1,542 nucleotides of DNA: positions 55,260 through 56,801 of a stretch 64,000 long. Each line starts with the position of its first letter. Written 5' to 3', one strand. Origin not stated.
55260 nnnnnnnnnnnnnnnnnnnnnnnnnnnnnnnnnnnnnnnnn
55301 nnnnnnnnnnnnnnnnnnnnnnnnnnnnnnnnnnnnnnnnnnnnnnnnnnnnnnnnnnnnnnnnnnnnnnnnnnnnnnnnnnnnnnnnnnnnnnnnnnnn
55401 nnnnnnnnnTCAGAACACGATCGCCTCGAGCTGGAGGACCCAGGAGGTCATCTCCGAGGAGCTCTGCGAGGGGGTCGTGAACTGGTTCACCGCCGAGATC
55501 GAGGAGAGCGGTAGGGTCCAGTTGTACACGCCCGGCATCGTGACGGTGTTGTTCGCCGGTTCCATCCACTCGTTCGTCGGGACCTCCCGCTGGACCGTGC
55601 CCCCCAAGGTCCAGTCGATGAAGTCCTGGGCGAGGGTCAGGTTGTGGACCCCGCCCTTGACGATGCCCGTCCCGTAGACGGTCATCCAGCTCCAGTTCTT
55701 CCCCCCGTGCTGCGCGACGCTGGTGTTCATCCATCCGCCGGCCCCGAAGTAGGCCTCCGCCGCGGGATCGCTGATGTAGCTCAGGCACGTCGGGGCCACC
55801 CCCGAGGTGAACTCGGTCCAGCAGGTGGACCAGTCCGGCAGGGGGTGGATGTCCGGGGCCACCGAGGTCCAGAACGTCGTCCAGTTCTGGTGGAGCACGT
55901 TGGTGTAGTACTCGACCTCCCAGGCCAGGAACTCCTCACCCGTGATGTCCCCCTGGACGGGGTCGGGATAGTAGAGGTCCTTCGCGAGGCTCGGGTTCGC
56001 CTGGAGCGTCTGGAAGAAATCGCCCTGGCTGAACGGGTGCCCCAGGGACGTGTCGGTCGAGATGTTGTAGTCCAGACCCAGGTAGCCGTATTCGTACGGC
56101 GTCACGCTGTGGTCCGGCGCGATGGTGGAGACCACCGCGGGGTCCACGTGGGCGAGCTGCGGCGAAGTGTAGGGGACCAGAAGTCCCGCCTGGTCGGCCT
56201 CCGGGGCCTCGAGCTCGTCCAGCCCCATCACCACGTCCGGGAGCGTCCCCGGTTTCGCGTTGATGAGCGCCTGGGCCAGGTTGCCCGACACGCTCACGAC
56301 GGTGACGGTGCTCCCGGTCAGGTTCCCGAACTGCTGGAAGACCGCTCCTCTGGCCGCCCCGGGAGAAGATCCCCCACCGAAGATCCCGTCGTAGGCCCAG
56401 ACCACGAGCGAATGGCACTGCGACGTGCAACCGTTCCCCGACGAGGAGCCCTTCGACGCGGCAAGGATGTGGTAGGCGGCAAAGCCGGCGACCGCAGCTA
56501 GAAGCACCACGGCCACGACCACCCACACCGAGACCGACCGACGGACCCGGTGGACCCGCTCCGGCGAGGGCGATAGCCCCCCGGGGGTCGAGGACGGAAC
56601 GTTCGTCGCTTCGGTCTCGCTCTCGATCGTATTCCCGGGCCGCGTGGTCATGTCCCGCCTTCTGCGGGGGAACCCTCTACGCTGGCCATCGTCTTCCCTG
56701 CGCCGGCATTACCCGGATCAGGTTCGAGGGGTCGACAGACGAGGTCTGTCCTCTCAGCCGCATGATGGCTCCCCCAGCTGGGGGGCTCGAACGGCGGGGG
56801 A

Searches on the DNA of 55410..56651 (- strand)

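Call 47: search_rna_families(sources=[L013, L055, L066, L018, L071, L034, L009, L024, L016, L077, L051, L010, L019, L005, L011, L054, L046, L076, L028, L063], threshold=gathering)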
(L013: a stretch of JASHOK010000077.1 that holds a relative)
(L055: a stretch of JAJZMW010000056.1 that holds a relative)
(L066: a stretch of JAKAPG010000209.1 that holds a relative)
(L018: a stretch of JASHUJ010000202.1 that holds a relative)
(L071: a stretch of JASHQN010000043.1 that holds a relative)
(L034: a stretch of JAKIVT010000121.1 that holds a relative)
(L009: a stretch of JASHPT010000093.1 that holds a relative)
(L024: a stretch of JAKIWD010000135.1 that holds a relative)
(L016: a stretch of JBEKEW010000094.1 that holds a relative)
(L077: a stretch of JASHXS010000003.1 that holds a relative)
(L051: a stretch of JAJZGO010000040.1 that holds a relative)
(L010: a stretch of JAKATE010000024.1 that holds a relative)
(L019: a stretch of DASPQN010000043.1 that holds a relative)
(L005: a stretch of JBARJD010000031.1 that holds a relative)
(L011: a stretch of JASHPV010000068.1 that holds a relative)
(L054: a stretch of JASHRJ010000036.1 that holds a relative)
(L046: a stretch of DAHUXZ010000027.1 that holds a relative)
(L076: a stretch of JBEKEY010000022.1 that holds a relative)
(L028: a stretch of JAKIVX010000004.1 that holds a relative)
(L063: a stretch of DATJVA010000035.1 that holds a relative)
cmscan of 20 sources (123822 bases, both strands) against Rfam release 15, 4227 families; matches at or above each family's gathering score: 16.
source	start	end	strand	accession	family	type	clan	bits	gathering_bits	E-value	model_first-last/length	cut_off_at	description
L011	661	769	+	RF00059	TPP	Cis-reg; riboswitch;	-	67.7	54.3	7.2e-11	1-105/105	no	TPP riboswitch aptamer (THI element)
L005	5577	5685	+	RF00059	TPP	Cis-reg; riboswitch;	-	67.2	54.3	9.6e-11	1-105/105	no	TPP riboswitch aptamer (THI element)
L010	251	359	+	RF00059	TPP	Cis-reg; riboswitch;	-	66.4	54.3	1.5e-10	1-105/105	no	TPP riboswitch aptamer (THI element)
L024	3600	3708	+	RF00059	TPP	Cis-reg; riboswitch;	-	64.9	54.3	3.5e-10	1-105/105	no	TPP riboswitch aptamer (THI element)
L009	343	452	+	RF00059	TPP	Cis-reg; riboswitch;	-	62.2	54.3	1.6e-09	1-105/105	no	TPP riboswitch aptamer (THI element)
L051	5709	5819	+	RF00059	TPP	Cis-reg; riboswitch;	-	61.4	54.3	2.6e-09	1-105/105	no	TPP riboswitch aptamer (THI element)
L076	1061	1170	+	RF00059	TPP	Cis-reg; riboswitch;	-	60.1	54.3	5.3e-09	1-105/105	no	TPP riboswitch aptamer (THI element)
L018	158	267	+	RF00059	TPP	Cis-reg; riboswitch;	-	59.9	54.3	6.1e-09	1-105/105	no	TPP riboswitch aptamer (THI element)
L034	147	255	+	RF00059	TPP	Cis-reg; riboswitch;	-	59.7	54.3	6.8e-09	1-105/105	no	TPP riboswitch aptamer (THI element)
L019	635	744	+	RF00059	TPP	Cis-reg; riboswitch;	-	59.7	54.3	6.7e-09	1-105/105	no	TPP riboswitch aptamer (THI element)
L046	5852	5960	+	RF00059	TPP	Cis-reg; riboswitch;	-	57.9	54.3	1.8e-08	1-105/105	no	TPP riboswitch aptamer (THI element)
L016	2277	2385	+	RF00059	TPP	Cis-reg; riboswitch;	-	57.5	54.3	2.3e-08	1-105/105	no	TPP riboswitch aptamer (THI element)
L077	2292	2401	+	RF00059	TPP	Cis-reg; riboswitch;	-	56.4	54.3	4.3e-08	1-105/105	no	TPP riboswitch aptamer (THI element)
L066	2028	2137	+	RF00059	TPP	Cis-reg; riboswitch;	-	55.8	54.3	6.2e-08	1-105/105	no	TPP riboswitch aptamer (THI element)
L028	5734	5843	+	RF00059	TPP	Cis-reg; riboswitch;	-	55.8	54.3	5.9e-08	1-105/105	no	TPP riboswitch aptamer (THI element)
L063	5784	5893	+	RF00059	TPP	Cis-reg; riboswitch;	-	54.6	54.3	1.2e-07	1-105/105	no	TPP riboswitch aptamer (THI element)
